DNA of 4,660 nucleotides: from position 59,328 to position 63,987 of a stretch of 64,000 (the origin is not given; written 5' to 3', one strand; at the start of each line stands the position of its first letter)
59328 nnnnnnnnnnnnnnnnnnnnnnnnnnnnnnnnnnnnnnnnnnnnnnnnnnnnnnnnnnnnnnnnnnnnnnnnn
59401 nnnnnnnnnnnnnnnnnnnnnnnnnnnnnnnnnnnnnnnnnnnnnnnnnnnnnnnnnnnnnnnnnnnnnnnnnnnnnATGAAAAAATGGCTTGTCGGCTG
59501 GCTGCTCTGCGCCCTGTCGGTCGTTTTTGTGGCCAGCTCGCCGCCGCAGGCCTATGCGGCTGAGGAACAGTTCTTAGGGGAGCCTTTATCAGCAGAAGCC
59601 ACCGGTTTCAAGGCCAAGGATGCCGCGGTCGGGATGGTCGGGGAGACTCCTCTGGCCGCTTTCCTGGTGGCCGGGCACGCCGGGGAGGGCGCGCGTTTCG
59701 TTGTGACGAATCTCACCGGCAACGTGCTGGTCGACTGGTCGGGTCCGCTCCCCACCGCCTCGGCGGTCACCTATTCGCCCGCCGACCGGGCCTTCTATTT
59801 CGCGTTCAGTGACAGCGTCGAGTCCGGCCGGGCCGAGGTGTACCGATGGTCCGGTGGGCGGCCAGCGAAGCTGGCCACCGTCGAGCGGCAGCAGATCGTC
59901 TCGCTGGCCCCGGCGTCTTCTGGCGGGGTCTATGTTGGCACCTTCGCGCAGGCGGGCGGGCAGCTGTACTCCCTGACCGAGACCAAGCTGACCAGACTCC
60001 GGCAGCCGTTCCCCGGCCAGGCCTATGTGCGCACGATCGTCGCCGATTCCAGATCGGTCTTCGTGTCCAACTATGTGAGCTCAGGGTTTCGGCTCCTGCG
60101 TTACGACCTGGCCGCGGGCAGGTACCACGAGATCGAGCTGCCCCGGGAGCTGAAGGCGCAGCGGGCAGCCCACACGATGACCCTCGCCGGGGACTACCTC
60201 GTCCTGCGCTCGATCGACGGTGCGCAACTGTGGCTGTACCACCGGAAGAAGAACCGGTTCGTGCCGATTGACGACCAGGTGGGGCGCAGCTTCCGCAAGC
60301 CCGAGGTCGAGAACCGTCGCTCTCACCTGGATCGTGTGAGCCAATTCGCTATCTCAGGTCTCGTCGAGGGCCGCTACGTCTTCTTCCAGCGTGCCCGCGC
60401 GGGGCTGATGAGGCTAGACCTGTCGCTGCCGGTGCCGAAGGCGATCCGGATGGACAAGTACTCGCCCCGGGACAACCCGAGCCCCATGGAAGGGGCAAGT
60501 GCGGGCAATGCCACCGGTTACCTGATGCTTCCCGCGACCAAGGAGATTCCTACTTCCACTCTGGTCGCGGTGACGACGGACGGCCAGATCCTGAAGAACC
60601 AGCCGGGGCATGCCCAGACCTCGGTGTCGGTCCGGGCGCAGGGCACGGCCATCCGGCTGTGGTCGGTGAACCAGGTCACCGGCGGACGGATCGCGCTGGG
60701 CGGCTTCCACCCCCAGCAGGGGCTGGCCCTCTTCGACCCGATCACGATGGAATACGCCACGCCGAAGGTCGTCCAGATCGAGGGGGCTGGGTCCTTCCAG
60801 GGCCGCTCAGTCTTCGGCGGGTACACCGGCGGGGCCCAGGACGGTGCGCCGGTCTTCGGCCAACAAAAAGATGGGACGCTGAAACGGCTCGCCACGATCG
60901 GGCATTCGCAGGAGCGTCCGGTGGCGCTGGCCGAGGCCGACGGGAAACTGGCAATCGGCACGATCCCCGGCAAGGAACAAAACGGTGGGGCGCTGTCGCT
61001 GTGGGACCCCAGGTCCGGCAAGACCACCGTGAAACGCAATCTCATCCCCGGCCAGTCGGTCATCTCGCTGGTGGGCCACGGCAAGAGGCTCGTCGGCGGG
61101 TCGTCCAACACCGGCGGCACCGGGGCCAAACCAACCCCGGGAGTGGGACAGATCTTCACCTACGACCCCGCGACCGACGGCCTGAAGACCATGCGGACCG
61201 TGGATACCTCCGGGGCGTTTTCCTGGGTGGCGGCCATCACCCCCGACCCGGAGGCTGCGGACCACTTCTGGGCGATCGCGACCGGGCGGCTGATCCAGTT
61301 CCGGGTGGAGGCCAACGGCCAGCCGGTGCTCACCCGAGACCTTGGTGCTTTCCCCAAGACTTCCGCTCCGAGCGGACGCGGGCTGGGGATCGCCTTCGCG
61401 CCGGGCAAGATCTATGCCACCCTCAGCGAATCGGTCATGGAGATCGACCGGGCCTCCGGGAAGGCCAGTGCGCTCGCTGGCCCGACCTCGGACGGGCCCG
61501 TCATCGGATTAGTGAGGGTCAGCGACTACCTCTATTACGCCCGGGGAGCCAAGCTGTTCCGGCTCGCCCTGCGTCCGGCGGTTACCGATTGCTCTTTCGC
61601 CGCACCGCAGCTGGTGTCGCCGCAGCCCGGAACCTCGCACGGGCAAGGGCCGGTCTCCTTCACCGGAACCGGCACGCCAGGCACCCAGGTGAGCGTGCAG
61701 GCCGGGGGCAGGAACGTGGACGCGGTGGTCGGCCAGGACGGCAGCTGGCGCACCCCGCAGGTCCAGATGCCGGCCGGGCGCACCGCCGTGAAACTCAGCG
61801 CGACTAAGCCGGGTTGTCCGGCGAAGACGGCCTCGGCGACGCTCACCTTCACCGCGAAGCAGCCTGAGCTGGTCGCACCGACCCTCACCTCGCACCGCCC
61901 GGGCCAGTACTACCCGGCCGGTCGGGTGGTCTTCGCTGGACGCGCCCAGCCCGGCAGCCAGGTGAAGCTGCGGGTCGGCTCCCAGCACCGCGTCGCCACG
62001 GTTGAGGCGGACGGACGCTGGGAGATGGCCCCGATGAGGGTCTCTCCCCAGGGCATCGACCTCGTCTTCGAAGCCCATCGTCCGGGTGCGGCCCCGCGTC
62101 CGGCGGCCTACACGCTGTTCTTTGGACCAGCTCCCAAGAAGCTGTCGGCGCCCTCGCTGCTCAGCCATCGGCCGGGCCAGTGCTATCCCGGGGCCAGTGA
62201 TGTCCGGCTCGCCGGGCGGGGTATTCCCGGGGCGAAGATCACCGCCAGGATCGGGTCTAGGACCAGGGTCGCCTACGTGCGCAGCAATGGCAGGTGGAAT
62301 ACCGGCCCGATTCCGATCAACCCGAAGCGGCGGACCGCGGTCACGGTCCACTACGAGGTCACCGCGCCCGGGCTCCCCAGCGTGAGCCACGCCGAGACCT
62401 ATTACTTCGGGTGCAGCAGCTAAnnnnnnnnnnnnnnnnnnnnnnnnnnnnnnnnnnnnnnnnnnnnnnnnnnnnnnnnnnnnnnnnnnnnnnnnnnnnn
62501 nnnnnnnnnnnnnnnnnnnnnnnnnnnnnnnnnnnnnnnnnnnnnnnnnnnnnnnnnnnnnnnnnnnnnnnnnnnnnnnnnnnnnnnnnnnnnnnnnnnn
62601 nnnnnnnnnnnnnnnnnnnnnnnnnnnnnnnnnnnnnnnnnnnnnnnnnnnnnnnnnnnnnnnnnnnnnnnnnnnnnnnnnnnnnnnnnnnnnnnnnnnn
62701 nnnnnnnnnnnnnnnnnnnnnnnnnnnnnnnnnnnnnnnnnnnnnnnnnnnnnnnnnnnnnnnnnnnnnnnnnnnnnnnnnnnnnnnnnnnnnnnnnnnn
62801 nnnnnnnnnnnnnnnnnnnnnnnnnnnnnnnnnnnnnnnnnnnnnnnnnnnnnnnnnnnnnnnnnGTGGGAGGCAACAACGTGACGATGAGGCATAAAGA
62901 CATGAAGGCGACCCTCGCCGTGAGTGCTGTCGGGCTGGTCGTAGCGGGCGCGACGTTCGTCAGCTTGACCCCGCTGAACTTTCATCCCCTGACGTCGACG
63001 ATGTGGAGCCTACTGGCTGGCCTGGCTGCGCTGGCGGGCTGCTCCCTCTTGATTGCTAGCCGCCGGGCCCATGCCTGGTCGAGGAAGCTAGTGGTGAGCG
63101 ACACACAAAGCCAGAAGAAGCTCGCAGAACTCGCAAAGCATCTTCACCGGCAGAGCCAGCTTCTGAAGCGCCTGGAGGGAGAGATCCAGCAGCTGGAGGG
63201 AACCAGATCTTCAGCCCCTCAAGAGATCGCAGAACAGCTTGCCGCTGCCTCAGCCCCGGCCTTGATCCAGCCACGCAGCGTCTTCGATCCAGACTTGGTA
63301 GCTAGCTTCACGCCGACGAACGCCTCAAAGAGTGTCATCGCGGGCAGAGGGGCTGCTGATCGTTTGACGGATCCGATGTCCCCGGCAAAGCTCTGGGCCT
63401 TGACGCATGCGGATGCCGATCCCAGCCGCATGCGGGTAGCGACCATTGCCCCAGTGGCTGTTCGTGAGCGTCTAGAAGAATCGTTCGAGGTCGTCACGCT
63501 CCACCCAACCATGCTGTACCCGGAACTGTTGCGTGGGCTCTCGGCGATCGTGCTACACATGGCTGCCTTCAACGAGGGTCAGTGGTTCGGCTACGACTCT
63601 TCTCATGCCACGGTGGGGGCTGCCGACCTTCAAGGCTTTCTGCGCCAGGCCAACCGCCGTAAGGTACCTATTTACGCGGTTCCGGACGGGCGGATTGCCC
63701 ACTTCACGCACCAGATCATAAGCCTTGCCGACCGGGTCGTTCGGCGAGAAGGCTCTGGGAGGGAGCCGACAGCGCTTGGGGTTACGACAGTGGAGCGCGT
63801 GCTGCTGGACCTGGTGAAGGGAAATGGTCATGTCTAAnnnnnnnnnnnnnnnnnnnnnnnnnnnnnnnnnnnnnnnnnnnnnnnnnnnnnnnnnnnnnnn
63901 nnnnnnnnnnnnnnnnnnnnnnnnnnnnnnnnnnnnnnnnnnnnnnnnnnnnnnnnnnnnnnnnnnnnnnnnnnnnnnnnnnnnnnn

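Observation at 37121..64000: Three paralogous 2-TM + coiled-coil + C-domain proteins, two of them start/stop-overlapped with paralogous tandem-GT-B enzymes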

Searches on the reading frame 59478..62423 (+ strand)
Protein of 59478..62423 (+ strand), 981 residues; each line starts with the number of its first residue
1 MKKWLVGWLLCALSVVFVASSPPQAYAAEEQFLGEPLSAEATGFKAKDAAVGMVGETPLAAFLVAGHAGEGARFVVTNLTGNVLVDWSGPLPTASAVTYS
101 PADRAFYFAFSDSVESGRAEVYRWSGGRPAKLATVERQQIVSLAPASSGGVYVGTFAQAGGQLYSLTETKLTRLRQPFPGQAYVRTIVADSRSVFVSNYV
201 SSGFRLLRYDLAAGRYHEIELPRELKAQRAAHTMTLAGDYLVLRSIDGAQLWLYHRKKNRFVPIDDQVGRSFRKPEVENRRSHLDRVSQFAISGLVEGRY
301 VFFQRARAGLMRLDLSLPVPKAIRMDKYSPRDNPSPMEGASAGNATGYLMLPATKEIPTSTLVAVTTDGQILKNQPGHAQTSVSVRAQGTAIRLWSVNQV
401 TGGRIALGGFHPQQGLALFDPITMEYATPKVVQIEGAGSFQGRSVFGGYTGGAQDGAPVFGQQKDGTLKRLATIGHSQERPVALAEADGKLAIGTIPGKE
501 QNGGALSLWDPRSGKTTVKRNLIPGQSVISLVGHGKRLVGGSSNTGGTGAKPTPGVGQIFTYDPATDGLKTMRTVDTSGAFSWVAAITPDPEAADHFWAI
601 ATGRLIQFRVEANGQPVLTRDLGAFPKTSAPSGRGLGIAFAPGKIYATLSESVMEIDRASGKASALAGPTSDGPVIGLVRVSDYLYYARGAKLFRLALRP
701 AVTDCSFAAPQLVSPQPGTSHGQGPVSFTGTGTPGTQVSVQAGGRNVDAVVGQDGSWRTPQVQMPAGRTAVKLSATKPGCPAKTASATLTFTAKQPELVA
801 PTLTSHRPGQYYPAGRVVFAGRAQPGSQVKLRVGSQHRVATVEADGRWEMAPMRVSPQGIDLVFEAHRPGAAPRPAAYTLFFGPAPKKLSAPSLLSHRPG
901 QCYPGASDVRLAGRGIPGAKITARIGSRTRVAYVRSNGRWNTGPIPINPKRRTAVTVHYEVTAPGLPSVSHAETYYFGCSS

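Call 11: search_protein_families(library=pfam, proteins=[window:59478-62423:+], max_evalue=0.01)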
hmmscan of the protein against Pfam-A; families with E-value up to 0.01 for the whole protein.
window:59478-62423:+ (981 aa): 2 families
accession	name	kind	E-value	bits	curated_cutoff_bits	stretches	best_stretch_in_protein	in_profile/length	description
PF17936.7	Big_6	-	9.7e-06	26.2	27.6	0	727-774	16-65/83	Bacterial Ig domain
PF13620.12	CarboxypepD_reg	-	0.0059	17.4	32.3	0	729-799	10-77/82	Carboxypeptidase regulatory-like domain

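Call 16: search_protein_families(library=ncbifam, proteins=[window:59478-62423:+], max_evalue=0.01)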
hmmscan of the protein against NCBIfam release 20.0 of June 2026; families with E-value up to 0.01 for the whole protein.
window:59478-62423:+ (981 aa): 1 family
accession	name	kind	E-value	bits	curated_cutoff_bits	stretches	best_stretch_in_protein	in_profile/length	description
NF033510.3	Ca_tandemer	repeat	6.8e-11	42.4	50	1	723-774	30-87/96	Ca2+-stabilized repeat-containing adhesin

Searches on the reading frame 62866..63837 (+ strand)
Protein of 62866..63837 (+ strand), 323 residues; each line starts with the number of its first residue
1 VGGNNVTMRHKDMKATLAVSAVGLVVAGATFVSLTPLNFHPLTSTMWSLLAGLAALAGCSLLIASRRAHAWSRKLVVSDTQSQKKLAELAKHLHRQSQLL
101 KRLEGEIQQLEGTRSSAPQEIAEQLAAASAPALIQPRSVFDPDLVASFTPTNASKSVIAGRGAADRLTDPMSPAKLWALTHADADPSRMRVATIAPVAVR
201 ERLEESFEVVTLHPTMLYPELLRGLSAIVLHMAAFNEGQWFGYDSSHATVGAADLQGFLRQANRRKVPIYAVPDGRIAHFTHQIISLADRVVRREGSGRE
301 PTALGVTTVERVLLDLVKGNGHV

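Call 11: search_protein_families(library=pfam, proteins=[window:62866-63837:+], max_evalue=0.01)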
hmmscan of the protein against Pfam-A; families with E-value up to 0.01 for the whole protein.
window:62866-63837:+ (323 aa): 0 families

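Call 16: search_protein_families(library=ncbifam, proteins=[window:62866-63837:+], max_evalue=0.01)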
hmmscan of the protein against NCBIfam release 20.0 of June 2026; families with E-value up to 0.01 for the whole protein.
window:62866-63837:+ (323 aa): 0 families

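Call 18: find_homologous_proteins(query=window:62881-63837:+, max_evalue=0.01)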
Query window:62881-63837:+ (318 aa): 4 proteins with E <= 0.01 among 8000 candidates.
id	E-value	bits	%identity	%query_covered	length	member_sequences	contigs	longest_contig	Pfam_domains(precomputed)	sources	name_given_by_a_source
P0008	2.4e-196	669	100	98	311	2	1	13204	-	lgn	-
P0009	1.9e-171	587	89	98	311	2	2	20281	-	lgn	-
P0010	5.8e-163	559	82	100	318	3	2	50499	-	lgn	-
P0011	5.4e-90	320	87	57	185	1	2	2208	-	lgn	-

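Call 28: find_encoding_contigs(protein=P0010, flank=10000, max_places=3)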
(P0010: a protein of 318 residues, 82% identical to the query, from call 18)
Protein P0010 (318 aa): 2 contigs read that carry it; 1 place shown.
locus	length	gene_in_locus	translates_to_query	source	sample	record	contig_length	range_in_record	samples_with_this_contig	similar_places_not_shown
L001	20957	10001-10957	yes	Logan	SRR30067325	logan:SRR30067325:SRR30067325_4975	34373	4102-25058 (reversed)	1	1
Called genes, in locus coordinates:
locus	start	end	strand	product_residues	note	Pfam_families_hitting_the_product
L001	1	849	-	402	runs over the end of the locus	PF13439:Glyco_transf_4, PF13579:Glyco_trans_4_4, PF00534:Glycos_transf_1, PF13692:Glyco_trans_1_4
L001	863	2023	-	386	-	PF02350:Epimerase_2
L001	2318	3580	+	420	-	PF03446:NAD_binding_2 (weak), PF03721:UDPG_MGDP_dh_N, PF00984:UDPG_MGDP_dh, PF03720:UDPG_MGDP_dh_C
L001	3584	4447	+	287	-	-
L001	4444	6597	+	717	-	PF13692:Glyco_trans_1_4 (faint), PF13524:Glyco_trans_1_2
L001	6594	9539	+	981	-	-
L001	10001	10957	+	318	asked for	-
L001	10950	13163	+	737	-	PF13692:Glyco_trans_1_4 (faint), PF13524:Glyco_trans_1_2 (faint), PF00534:Glycos_transf_1 (weak)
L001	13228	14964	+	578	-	-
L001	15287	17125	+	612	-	-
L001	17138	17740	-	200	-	-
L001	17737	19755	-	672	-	PF00535:Glycos_transf_2 (weak), PF10111:Glyco_tranf_2_2 (faint), PF13632:Glyco_trans_2_3 (weak), PF02709:Glyco_transf_7C, PF00535:Glycos_transf_2, PF13641:Glyco_tranf_2_3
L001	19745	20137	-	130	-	-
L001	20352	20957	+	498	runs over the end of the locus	PF01336:tRNA_anti-codon, PF00152:tRNA-synt_2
